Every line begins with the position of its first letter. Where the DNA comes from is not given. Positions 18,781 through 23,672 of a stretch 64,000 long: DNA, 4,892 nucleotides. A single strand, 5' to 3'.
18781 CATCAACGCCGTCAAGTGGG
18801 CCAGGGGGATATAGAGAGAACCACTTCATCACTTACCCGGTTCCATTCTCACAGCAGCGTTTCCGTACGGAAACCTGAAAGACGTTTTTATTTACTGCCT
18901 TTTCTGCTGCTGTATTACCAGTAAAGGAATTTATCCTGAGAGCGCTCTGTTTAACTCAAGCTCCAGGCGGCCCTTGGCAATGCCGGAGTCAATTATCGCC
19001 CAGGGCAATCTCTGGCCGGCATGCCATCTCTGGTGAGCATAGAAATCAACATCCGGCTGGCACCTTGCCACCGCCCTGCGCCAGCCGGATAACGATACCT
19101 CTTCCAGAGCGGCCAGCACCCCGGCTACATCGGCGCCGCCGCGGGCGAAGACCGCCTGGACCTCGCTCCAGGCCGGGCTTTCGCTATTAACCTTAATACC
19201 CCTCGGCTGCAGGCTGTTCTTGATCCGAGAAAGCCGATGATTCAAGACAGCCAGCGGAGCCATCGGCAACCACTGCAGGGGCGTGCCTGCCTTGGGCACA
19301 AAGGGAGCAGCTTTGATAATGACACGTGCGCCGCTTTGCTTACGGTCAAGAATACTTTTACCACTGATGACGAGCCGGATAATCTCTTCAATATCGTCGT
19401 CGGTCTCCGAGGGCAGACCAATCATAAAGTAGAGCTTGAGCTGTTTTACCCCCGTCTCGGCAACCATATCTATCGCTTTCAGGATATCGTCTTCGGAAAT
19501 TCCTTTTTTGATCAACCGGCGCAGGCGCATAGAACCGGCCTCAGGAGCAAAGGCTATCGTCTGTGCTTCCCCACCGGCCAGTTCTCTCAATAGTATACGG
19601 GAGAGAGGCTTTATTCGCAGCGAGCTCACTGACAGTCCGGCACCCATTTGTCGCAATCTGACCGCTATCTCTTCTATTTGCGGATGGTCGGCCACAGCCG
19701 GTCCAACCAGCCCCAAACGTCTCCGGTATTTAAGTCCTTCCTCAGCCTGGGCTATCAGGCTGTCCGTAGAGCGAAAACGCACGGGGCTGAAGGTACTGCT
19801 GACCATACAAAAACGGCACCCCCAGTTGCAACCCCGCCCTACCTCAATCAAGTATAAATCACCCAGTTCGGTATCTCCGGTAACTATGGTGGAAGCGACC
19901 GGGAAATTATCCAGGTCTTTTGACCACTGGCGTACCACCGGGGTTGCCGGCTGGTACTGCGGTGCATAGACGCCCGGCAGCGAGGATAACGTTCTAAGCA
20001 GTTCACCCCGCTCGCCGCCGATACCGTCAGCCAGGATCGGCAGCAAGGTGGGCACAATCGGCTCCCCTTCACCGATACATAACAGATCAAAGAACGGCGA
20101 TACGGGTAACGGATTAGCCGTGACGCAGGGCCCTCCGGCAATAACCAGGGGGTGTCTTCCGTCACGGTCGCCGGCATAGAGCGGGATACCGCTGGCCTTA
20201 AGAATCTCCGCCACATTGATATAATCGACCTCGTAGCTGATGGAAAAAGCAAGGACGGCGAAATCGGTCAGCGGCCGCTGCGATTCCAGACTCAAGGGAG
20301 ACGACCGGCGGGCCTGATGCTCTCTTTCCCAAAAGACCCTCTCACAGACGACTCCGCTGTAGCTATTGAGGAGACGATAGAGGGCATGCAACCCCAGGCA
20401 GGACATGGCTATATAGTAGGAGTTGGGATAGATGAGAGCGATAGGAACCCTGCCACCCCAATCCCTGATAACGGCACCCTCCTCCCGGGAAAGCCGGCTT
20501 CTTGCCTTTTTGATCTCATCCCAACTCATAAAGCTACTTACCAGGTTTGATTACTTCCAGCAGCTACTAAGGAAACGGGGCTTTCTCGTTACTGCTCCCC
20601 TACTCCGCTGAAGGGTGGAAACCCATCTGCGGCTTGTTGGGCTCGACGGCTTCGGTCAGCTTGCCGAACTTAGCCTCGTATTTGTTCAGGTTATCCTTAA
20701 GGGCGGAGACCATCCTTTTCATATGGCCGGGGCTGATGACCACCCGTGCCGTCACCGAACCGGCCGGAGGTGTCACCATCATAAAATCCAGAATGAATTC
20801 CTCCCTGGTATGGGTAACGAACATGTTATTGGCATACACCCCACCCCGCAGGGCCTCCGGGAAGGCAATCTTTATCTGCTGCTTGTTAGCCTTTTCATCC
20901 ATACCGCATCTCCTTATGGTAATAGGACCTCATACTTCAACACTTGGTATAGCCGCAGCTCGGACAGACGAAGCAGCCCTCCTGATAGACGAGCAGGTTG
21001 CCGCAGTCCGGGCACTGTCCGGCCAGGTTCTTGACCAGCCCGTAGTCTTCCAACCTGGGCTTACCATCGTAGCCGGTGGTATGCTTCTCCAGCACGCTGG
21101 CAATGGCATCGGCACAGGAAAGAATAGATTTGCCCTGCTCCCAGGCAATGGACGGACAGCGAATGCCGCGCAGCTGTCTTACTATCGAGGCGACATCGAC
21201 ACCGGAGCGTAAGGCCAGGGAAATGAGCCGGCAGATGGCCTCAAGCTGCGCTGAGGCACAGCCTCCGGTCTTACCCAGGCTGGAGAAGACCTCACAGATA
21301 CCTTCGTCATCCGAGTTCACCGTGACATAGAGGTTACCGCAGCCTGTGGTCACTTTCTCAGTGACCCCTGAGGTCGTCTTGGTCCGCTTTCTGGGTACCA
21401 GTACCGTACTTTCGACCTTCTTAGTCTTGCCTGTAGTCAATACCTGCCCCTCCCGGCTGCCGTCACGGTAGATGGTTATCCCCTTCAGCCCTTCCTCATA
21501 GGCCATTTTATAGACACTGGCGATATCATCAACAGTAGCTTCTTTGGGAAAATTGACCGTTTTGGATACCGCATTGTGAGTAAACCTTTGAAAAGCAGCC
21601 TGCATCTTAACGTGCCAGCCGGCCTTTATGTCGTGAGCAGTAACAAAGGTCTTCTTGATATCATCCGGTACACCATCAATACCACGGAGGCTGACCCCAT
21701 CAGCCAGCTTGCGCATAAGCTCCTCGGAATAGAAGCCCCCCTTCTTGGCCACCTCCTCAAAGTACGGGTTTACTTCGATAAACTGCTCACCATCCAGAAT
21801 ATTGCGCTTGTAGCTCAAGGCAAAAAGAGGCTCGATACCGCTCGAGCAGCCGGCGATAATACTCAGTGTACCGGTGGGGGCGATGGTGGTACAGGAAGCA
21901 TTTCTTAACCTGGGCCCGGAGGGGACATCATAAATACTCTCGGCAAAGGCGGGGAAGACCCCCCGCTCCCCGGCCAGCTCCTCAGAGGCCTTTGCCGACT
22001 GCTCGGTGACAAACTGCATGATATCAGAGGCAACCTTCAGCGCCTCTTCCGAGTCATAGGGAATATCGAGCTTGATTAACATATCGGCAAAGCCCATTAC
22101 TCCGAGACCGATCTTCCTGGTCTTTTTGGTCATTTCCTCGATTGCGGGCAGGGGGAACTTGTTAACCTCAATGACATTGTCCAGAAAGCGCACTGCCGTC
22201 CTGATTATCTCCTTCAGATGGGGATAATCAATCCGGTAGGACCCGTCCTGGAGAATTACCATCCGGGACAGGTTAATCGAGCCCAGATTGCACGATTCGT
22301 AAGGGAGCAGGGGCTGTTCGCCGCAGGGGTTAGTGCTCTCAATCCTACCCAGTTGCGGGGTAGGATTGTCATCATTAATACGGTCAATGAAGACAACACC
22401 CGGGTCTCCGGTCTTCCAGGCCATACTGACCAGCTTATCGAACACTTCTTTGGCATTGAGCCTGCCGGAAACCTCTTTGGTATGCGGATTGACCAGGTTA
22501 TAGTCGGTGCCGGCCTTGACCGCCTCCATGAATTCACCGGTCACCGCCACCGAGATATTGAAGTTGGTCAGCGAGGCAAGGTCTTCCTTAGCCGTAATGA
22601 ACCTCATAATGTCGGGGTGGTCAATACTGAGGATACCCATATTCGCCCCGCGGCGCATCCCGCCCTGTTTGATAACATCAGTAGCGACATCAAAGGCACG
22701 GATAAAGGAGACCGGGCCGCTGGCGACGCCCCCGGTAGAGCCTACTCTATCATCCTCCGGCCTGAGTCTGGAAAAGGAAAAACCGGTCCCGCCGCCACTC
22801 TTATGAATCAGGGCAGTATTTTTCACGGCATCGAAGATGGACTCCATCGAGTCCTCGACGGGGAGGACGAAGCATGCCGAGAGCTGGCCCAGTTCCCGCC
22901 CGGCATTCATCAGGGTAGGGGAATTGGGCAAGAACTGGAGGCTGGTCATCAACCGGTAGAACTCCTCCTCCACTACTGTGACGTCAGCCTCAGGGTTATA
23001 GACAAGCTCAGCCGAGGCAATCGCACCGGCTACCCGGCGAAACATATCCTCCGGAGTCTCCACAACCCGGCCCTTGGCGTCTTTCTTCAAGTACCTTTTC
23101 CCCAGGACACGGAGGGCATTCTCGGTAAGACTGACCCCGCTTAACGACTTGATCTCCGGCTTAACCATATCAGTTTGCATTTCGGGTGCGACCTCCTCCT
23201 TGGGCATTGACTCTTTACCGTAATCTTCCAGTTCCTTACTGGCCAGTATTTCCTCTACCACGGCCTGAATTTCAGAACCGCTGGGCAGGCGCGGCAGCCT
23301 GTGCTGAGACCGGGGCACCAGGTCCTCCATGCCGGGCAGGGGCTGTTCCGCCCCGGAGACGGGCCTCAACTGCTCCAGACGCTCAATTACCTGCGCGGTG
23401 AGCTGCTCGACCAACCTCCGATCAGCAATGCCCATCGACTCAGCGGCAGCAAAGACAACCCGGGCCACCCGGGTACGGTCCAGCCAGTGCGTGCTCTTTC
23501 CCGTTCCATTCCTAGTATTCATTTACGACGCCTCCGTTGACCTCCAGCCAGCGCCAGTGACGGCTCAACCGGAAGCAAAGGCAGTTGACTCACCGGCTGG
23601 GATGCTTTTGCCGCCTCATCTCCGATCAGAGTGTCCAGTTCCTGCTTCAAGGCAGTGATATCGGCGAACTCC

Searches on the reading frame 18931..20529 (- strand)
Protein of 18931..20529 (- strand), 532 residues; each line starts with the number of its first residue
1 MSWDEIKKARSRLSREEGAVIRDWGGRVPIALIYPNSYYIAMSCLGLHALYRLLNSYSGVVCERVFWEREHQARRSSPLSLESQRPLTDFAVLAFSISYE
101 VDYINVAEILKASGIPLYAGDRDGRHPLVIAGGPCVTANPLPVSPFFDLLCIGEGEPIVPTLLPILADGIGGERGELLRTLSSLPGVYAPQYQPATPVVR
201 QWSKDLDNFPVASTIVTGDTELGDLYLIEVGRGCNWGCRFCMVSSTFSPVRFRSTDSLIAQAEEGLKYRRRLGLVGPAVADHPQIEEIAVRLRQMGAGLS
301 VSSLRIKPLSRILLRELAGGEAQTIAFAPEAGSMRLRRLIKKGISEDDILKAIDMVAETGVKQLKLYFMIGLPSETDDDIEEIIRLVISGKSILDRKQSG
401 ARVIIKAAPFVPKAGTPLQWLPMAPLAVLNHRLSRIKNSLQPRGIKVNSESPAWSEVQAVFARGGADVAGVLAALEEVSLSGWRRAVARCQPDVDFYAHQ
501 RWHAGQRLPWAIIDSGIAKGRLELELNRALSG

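Call 9: search_protein_families(library=pfam, proteins=[window:18931-20529:-], max_evalue=0.00001)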
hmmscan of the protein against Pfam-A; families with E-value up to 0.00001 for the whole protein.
window:18931-20529:- (532 aa): 2 families
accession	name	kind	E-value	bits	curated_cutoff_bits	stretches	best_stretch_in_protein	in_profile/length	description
PF19864.5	Radical_SAM_N2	-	6.3e-42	143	29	1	46-190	1-151/151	Radical SAM proteins, N-terminal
PF04055.27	Radical_SAM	-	3.2e-24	86.4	29.5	1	228-387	1-166/166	Radical SAM superfamily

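Call 10: search_protein_families(library=ncbifam, proteins=[window:18931-20529:-], max_evalue=0.00001)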
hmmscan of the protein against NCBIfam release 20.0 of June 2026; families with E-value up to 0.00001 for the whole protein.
window:18931-20529:- (532 aa): 6 families
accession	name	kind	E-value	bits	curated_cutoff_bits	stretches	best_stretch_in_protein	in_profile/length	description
TIGR03960.1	rSAM_fuse_unch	hypoth_equivalog_domain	2.2e-93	313.8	462.3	1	11-530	12-580/605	TIGR03960 family B12-binding radical SAM protein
TIGR04013.1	B12_SAM_MJ_1487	hypoth_equivalog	1.2e-22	80.3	251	2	123-271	71-199/382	TIGR04013 family B12-binding domain/radical SAM domain-containing protein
TIGR04014.1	B12_SAM_MJ_0865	equivalog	2.2e-12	46.5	360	1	213-386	144-332/434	methyl-coenzyme M reductase glutamine C-methyltransferase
NF050148.1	rSAM_ApyD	equivalog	1.3e-11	43.7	750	1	143-387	123-363/645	RiPP biosynthesis radical SAM protein ApyD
TIGR03471.1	HpnJ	equivalog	7.4e-08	31.7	577.6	1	229-385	201-360/472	hopanoid biosynthesis associated radical SAM protein HpnJ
TIGR04190.1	B12_SAM_Ta0216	equivalog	4.9e-07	28.7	500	1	320-388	324-392/554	TIGR04190 family B12-binding domain/radical SAM domain protein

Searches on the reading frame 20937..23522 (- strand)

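Call 9: search_protein_families(library=pfam, proteins=[window:20937-23522:-], max_evalue=0.00001)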
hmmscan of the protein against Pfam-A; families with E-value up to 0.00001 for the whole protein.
window:20937-23522:- (861 aa): 3 families
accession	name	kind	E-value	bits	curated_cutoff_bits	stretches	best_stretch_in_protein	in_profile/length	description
PF02867.20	Ribonuc_red_lgC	-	1.6e-136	456.4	23.9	2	215-531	1-344/523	Ribonucleotide reductase, barrel domain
PF00317.26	Ribonuc_red_lgN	-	1.7e-26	92.5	28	1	131-212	2-77/77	Ribonucleotide reductase, all-alpha domain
PF12637.14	TSCPD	-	6.3e-25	87.7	22.8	1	722-814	5-87/88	TSCPD domain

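Call 10: search_protein_families(library=ncbifam, proteins=[window:20937-23522:-], max_evalue=0.00001)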
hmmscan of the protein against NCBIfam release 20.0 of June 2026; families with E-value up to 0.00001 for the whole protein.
window:20937-23522:- (861 aa): 21 families
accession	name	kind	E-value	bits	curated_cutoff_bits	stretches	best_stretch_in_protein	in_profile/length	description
NF006417.0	PRK08665.1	equivalog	0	1230.3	961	1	126-861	6-758/759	vitamin B12-dependent ribonucleotide reductase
NF005010.0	PRK06406.1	subfamily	2e-256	853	1125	2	182-706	217-736/771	vitamin B12-dependent ribonucleotide reductase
TIGR02504.1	NrdJ_Z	equivalog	2e-224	746.7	399.95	1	137-695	2-606/606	adenosylcobalamin-dependent ribonucleoside-diphosphate reductase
NF006207.0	PRK08332.1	equivalog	3.6e-150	501.8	2400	5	246-400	701-860/1684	vitamin B12-dependent ribonucleotide reductase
NF005122.0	PRK06556.1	equivalog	1.7e-123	413.4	859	3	319-528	286-492/960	vitamin B12-dependent ribonucleotide reductase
TIGR02506.1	NrdE_NrdA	equivalog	6.2e-103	345.3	341.05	2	137-531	4-427/616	ribonucleoside-diphosphate reductase subunit alpha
NF005401.0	PRK06948.1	subfamily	2.1e-90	304.1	906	1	155-701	31-596/604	ribonucleotide reductase-like protein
NF005991.0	PRK08115.1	equivalog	7e-89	298.9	854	3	354-527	432-604/858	vitamin B12-dependent ribonucleotide reductase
NF005544.0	PRK07207.1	equivalog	3.7e-87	293.1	965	3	352-532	540-721/965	ribonucleoside-diphosphate reductase subunit alpha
NF006577.0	PRK09102.1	equivalog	1.7e-85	287.5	620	1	118-692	11-574/604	ribonucleoside-diphosphate reductase subunit alpha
NF005736.0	PRK07562.1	equivalog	7.6e-82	275.5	1737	3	319-528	395-602/1222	vitamin B12-dependent ribonucleotide reductase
NF005101.0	PRK06539.1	equivalog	1.8e-72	244.6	988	3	354-530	395-571/822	ribonucleoside-diphosphate reductase subunit alpha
NF009029.0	PRK12365.1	equivalog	6.6e-64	216.4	1350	3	354-532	625-803/1046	ribonucleoside-diphosphate reductase subunit alpha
NF006665.0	PRK09209.1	equivalog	8.5e-61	206.2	1057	2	117-348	145-372/761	ribonucleoside-diphosphate reductase subunit alpha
NF005483.0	PRK07088.1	equivalog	3.2e-59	200.8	1214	2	92-348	124-374/764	ribonucleoside-diphosphate reductase subunit alpha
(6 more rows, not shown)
